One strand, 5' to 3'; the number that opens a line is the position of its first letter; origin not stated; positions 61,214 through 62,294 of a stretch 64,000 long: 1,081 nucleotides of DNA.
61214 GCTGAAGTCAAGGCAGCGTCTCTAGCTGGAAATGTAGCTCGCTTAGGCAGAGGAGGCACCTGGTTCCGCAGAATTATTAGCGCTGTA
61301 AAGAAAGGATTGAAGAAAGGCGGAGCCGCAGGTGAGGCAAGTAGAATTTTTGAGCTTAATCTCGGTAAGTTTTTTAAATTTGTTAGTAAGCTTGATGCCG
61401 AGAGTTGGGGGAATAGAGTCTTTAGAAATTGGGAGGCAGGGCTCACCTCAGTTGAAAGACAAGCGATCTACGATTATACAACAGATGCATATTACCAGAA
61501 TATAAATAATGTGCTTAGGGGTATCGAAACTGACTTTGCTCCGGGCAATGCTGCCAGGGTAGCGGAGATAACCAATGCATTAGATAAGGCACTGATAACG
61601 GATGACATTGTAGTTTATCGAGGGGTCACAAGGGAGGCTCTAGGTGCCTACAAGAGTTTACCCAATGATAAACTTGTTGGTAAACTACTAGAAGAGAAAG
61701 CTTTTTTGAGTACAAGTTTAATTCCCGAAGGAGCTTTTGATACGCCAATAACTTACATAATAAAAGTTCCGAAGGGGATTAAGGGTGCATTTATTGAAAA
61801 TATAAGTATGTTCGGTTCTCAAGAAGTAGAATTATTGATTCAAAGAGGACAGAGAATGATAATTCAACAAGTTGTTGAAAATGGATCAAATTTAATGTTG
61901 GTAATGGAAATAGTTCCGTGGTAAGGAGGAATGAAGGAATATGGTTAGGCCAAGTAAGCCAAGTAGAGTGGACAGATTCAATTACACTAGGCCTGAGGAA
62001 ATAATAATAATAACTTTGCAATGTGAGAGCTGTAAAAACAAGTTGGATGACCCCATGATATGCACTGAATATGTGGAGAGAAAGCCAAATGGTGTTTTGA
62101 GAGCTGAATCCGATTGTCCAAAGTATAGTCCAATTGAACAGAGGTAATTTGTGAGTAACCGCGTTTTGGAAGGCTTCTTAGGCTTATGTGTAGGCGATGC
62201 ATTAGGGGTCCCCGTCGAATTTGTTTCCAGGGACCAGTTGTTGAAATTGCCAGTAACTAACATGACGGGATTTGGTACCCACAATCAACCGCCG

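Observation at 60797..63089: RHS-delivered R-S-E ADP-ribosyltransferase paired with an ADP-ribosylglycohydrolase as likely enzymatic immunity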

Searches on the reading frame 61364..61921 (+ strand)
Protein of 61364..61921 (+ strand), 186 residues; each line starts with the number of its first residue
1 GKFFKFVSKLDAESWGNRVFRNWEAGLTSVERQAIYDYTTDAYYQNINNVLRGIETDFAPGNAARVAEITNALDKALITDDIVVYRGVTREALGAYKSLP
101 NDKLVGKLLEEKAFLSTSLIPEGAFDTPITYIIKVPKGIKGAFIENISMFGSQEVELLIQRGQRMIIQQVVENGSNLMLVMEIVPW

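Call 36: find_related_loci(query=A2, collection=genome_contigs, flank=6000)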
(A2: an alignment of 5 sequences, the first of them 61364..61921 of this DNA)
Query A2 (186 aa) in genome_contigs; peptide patterns used: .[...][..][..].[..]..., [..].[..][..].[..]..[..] (x = any residue, [..] = any of these).
46 stretches matched a pattern; 4 encode a relative of the query (tblastn E <= 1e-3); 4 distinct loci.
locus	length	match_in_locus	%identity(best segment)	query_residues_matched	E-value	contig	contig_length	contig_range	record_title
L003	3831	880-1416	55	3-181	5e-70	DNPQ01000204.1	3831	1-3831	MAG TPA_asm: Bacillota bacterium isolate UBA8347 contig_75526, whole genome shotgun sequence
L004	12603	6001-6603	24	23-185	1e-11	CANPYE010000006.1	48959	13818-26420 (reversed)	MAG: uncultured Lachnospiraceae bacterium isolate Lapin-004__bin104 genome assembly, contig: Lapin-004__NODE_799_length_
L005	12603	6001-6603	24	23-185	1e-11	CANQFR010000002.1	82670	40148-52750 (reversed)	MAG: uncultured Lachnospiraceae bacterium isolate Lapin-005__bin77 genome assembly, contig: Lapin-005__NODE_307_length_8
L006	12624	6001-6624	22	23-185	2e-5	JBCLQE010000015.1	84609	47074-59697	Oscillospiraceae bacterium 50-58 voucher GPTB0122 scaffold15, whole genome shotgun sequence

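Call 49: find_related_loci(query=A2, collection=metagenome_contigs, flank=5000)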
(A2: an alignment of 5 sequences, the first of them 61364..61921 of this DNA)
Query A2 (186 aa) in metagenome_contigs; peptide patterns used: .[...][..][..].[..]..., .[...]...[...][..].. (x = any residue, [..] = any of these).
103 stretches matched a pattern; 12 encode a relative of the query (tblastn E <= 1e-3); 12 distinct loci.
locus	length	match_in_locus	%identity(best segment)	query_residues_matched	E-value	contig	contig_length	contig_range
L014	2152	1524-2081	59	1-185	2e-76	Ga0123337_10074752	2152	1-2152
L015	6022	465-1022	59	1-185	1e-74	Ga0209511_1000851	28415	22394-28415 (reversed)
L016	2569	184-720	54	3-181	9e-70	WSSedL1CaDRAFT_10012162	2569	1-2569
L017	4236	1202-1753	31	28-184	1e-19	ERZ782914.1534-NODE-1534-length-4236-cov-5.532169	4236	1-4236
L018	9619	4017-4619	23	23-185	1e-10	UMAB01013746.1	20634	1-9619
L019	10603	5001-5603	23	23-185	1e-10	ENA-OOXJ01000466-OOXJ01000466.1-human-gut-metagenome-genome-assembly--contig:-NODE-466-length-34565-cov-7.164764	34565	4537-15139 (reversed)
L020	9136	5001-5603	23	23-185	2e-10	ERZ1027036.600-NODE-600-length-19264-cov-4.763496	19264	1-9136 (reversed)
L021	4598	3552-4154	22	23-185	7e-10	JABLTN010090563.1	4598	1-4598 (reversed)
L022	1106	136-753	23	23-183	9e-10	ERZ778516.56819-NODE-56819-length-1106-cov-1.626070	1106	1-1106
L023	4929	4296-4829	24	23-162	9e-9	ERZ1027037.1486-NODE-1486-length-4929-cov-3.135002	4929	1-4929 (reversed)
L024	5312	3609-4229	23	26-185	2e-7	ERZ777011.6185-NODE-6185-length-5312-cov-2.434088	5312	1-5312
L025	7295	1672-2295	22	23-185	3e-6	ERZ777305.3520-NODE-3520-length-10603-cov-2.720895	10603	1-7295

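Call 79: search_dna_similar(query=window:61364-61921:+, collection=plasmids, mode=protein, max_evalue=1e-8, max_rows=15)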
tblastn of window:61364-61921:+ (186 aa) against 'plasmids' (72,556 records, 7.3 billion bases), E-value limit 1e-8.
Records with a match: 58; places in all: 65; records where one place covers at least 80% of the query: 58.
Best place of each record, by identity: <60% 58.
By first word of the organism name: Bacillus 41; Streptomyces 16; Brevibacillus 1.
By predicted mobility (MOB-suite, as given by PLSDB): non-mobilizable 37; conjugative 12; mobilizable 9.
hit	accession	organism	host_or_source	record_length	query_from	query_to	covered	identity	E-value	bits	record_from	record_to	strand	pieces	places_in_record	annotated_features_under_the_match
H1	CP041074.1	Bacillus tropicus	Oryctes gigas,whole organism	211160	2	180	96%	30.7%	2e-12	72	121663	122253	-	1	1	ADP-ribosyltransferase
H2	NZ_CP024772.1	Bacillus thuringiensis LM1212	Oryctes gigas,whole organism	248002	2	180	96%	30.7%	2e-12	72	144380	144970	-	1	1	ADP-ribosyltransferase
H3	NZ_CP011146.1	Bacillus cereus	fried eel (fish)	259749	6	162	84%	35.0%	1e-12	72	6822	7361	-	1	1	ADP-ribosyltransferase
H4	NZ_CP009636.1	Bacillus cereus 03BB108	Dust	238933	6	180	94%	30.8%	4e-13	74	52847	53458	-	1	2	ADP-ribosyltransferase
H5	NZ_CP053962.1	Bacillus cereus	-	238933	6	180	94%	30.8%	4e-13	74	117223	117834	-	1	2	ADP-ribosyltransferase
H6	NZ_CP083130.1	Bacillus thuringiensis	whole organism,Biopesticide Novodor 3FC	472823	4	172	91%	31.3%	4e-13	74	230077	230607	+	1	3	ADP-ribosyltransferase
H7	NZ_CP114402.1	Bacillus thuringiensis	liquid culture,Bacillus thuringiensis ...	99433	4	172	91%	31.3%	4e-13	74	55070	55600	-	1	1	ADP-ribosyltransferase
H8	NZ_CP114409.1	Bacillus thuringiensis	liquid culture,Bacillus thuringiensis ...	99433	4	172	91%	31.3%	4e-13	74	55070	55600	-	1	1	ADP-ribosyltransferase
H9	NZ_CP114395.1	Bacillus thuringiensis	liquid culture,Bacillus thuringiensis ...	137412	4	172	91%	31.3%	4e-13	74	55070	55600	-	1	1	ADP-ribosyltransferase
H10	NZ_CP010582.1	Bacillus thuringiensis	whole organism,soil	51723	4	172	91%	30.9%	4e-13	74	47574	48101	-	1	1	ADP-ribosyltransferase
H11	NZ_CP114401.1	Bacillus thuringiensis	liquid culture,Bacillus thuringiensis ...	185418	4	172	91%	30.9%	4e-13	74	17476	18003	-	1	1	ADP-ribosyltransferase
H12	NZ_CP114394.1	Bacillus thuringiensis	liquid culture,Bacillus thuringiensis ...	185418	4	172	91%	30.9%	4e-13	74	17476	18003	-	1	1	ADP-ribosyltransferase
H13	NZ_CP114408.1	Bacillus thuringiensis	liquid culture,Bacillus thuringiensis ...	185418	4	172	91%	30.9%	4e-13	74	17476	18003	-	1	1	ADP-ribosyltransferase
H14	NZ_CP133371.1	Bacillus thuringiensis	Tenebrio molitor,liquid culture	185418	4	172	91%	30.9%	4e-13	74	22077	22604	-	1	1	ADP-ribosyltransferase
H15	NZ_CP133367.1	Bacillus thuringiensis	Tenebrio molitor,liquid culture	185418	4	172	91%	30.9%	4e-13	74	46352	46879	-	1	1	ADP-ribosyltransferase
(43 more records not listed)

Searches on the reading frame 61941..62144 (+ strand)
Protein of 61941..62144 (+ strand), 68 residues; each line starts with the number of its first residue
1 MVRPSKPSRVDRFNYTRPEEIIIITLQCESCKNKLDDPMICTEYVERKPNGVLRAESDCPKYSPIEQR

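Call 4: search_protein_families(library=pfam, proteins=[window:61941-62144:+], max_evalue=0.1)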
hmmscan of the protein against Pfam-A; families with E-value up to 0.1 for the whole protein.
window:61941-62144:+ (68 aa): 0 families

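Call 5: search_protein_families(library=ncbifam, proteins=[window:61941-62144:+], max_evalue=0.1)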
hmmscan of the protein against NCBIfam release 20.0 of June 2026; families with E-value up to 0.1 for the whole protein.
window:61941-62144:+ (68 aa): 0 families

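Call 39: find_homologous_proteins(query=A3, max_evalue=10)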
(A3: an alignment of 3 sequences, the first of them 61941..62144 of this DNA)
Query A3 (3 sequences) (68 aa, profile of the alignment): 12 proteins with E <= 10 among 16 candidates.
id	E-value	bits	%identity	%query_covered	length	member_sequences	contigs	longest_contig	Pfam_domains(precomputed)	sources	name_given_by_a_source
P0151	2.3e-34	135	60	85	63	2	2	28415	-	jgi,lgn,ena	-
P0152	1.1e-33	133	48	81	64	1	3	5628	-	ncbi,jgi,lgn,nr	ncbi:MAG TPA: hypothetical protein DDW50_07500 [Firmicutes bacterium]|jgi:hypothetical protein|nr:hy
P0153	5.7e-33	130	100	100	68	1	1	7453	-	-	-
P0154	6.4e-31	124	65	91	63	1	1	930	-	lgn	-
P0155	3.2e-28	115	61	84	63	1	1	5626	-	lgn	-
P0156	4.5e-28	115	65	88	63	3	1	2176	-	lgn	-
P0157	1.7e-23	100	58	81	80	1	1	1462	-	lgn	-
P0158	1.2e-20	91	60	66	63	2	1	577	-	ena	-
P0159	1.9e-19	87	62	62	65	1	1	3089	-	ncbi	ncbi:MAG TPA: hypothetical protein VF941_14670 [Clostridia bacterium]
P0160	9.4e-19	85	47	82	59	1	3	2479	-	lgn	-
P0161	2.3e-14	71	55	59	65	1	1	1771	-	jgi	jgi:hypothetical protein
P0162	6.5e-9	53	42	78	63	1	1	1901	-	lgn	-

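Call 40: find_encoding_contigs(protein=P0151, flank=8000, max_places=3)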
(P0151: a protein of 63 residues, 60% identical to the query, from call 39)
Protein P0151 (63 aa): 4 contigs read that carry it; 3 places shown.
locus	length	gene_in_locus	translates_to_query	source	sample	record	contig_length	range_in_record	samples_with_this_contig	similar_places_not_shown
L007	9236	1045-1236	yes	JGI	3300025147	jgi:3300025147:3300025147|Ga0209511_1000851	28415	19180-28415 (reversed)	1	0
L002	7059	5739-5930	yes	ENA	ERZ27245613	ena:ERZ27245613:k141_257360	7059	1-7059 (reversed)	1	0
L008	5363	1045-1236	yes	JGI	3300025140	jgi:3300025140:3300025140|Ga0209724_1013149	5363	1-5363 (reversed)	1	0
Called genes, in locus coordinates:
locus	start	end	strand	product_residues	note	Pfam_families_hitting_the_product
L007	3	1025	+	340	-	?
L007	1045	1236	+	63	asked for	-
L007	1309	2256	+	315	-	PF03747:ADP_ribosyl_GH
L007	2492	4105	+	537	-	-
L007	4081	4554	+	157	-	-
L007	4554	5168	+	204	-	PF23023:Anti-Pycsar_Apyc1, PF00753:Lactamase_B, PF12706:Lactamase_B_2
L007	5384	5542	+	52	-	-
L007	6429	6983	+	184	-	PF00239:Resolvase, PF02796:HTH_7 (weak)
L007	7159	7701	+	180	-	PF00589:Phage_integrase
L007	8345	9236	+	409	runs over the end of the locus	PF01548:DEDD_Tnp_IS110, PF02371:Transposase_20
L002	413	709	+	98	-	-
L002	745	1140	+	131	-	-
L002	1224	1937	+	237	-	PF23023:Anti-Pycsar_Apyc1, PF00753:Lactamase_B, PF12706:Lactamase_B_2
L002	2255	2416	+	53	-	-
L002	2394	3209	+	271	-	PF13780:DUF4176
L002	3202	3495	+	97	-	-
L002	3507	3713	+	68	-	-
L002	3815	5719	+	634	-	PF03496:ADPrib_exo_Tox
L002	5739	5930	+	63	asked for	-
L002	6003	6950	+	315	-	PF03747:ADP_ribosyl_GH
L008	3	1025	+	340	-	?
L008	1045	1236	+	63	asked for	-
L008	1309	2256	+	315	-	PF03747:ADP_ribosyl_GH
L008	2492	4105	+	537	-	-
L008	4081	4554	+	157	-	-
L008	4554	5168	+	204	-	PF23023:Anti-Pycsar_Apyc1, PF00753:Lactamase_B, PF12706:Lactamase_B_2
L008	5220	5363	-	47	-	?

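Call 41: find_encoding_contigs(protein=P0155, flank=6000, max_places=2)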
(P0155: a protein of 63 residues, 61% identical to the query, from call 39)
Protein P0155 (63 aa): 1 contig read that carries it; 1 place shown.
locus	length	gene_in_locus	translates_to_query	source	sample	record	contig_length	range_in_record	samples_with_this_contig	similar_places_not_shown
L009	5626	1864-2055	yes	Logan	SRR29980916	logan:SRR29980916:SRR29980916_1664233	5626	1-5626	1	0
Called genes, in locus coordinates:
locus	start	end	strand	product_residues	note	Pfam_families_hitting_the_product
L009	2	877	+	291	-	?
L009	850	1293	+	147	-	-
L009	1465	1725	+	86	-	PF14021:TNT (weak)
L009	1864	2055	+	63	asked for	-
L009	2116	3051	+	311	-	PF03747:ADP_ribosyl_GH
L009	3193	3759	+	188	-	-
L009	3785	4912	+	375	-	PF04473:DUF553 (weak)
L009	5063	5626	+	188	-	?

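Call 42: find_encoding_contigs(protein=P0159, flank=6000, max_places=2)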
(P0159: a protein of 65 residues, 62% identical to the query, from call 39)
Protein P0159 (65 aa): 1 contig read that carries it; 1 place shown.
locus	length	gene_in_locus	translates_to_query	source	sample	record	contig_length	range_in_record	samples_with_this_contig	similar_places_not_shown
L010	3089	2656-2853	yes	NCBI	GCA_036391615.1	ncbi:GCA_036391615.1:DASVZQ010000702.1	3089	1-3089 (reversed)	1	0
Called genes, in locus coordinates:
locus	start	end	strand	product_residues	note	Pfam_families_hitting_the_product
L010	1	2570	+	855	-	PF01471:PG_binding_1, PF01129:ART (weak), PF03496:ADPrib_exo_Tox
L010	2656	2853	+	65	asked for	-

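Call 43: find_encoding_contigs(protein=P0160, flank=6000, max_places=3)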
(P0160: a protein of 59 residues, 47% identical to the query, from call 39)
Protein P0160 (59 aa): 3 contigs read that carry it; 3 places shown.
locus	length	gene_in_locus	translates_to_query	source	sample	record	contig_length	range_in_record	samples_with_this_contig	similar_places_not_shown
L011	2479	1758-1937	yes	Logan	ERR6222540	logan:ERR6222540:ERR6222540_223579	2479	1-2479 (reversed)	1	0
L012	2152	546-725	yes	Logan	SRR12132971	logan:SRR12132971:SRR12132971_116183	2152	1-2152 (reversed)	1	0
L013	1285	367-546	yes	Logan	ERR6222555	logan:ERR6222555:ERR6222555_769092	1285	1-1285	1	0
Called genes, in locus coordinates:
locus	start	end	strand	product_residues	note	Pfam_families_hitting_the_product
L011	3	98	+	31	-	?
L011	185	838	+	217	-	PF02371:Transposase_20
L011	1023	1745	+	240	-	PF01129:ART (weak), PF03496:ADPrib_exo_Tox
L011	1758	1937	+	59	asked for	-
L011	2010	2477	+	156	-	?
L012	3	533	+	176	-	?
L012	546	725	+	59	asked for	-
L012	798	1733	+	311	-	PF03747:ADP_ribosyl_GH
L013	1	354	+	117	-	?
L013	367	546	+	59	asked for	-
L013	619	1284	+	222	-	?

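Call 50: predict_structure(alignment_id=A4)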
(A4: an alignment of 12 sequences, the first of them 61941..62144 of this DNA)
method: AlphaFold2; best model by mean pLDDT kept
length: 68 residues; sequences in the alignment: 12
mean_pLDDT: 50.1   pTM: 0.15
mean pLDDT of the five models: 50.1, 47.0, 46.7, 46.4, 44.5
residues with pLDDT >= 90: 0; 70-90: 0; 50-70: 35; < 50: 33
segments of 3 or more residues with pLDDT < 50: 49-64, 66-68
pLDDT, mean of each block of 10 residues (from residue 1): 54 52 51 53 49 45 44
secondary structure: DSSP gave nothing for this model
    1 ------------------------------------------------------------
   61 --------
elements in order:

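Call 60: search_solved_structures(query=A4, max_evalue=10, show_alignments=3)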
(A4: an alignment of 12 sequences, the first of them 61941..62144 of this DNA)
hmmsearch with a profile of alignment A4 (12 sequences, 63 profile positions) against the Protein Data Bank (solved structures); distinct sequences matched with E-value up to 10: 11.
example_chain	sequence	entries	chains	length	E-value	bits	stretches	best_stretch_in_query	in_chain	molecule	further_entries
5msl_A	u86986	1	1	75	0.1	15.6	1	3-35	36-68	Anti-sigma-F factor Fin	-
4v3p_Lr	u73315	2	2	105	0.15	15.1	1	13-40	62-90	60S ribosomal protein L44 | 60S ribosomal protein L44E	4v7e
9vtg_Lp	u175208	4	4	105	0.18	14.8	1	13-40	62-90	60S ribosomal protein L44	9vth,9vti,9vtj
4v6w_Co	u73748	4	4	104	0.38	13.8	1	14-40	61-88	60S ribosomal protein L36A | TA01007p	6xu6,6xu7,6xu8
2rml_A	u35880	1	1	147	0.53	13.3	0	12-33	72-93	Copper-transporting P-type ATPase copA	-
1p6t_A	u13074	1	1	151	0.58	13.2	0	12-33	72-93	Potential copper-transporting ATPase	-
2ew9_A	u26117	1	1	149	0.69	12.9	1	8-34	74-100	Copper-transporting ATPase 2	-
5hj0_A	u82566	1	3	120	0.7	12.9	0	5-30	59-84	Kinetochore protein mis18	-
9kue_A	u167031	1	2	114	1.1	12.2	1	23-47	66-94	Dibilinoxanthinin (DBXN)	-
6m90_A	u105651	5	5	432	6.6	9.8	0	21-44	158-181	F-box/WD repeat-containing protein 1A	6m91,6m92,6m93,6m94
1p22_A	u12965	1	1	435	6.8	9.8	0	21-44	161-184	F-box/WD-repeat protein 1A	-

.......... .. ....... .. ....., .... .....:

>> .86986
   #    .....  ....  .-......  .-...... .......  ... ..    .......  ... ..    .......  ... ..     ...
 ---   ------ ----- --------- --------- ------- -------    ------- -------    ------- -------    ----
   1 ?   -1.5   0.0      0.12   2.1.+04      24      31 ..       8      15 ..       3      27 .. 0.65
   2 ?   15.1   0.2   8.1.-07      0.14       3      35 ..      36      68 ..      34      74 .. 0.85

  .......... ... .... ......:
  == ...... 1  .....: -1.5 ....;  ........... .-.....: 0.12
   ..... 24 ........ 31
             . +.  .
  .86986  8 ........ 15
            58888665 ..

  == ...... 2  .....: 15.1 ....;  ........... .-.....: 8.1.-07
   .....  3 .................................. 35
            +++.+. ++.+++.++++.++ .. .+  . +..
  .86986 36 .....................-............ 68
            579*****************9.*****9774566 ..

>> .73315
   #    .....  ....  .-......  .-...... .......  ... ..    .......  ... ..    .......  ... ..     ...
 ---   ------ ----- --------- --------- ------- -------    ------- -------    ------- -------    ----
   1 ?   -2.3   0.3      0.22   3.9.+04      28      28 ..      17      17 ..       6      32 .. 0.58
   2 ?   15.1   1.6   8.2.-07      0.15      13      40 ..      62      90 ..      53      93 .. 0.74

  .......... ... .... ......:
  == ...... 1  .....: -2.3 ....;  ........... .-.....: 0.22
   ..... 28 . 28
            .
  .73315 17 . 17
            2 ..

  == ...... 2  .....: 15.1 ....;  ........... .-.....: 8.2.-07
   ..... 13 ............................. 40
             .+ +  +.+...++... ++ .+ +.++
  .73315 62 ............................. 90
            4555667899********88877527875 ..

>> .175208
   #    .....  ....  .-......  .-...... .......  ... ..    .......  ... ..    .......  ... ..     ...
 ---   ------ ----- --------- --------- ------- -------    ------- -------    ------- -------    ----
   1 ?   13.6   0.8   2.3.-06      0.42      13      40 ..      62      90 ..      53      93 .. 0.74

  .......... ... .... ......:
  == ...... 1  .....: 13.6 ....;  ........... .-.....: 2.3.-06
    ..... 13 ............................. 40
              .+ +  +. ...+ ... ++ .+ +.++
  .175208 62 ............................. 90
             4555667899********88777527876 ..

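Call 61: search_protein_families(library=pfam, alignment_id=A4, max_evalue=1)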
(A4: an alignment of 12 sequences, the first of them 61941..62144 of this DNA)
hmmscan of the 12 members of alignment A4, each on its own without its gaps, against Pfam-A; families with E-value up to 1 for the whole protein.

A. member 1, window:61941-62144:+ (68 aa): 1 family
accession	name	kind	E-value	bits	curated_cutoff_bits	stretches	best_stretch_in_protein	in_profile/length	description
PF00471.26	Ribosomal_L33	-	0.28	12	25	1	22-48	1-19/47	Ribosomal protein L33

B. families by the number of members that match (of 12 scanned): 7 families
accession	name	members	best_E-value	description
PF10955.13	Fin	2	0.032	Anti-sigma-F factor Fin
PF25054.1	PHD_pln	1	0.0043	PHD-type zinc finger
PF24375.1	DUF7531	1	0.021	Family of unknown function (DUF7531)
PF23091.2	TNFR_ELAPOR1_6th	1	0.04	ELAPOR1-like, TNF receptor-like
PF10367.15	zf-Vps39_C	1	0.084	Vacuolar sorting protein 39 C-terminal zinc finger domain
PF22747.2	Zn_ribbon_DUF2089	1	0.09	DUF2089 zinc ribbon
PF00471.26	Ribosomal_L33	1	0.28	Ribosomal protein L33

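Call 78: search_dna_similar(query=window:61941-62144:+, collection=plasmids, mode=protein, max_evalue=0.01, max_rows=10)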
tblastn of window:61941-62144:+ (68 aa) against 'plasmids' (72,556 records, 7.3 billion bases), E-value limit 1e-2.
No match.
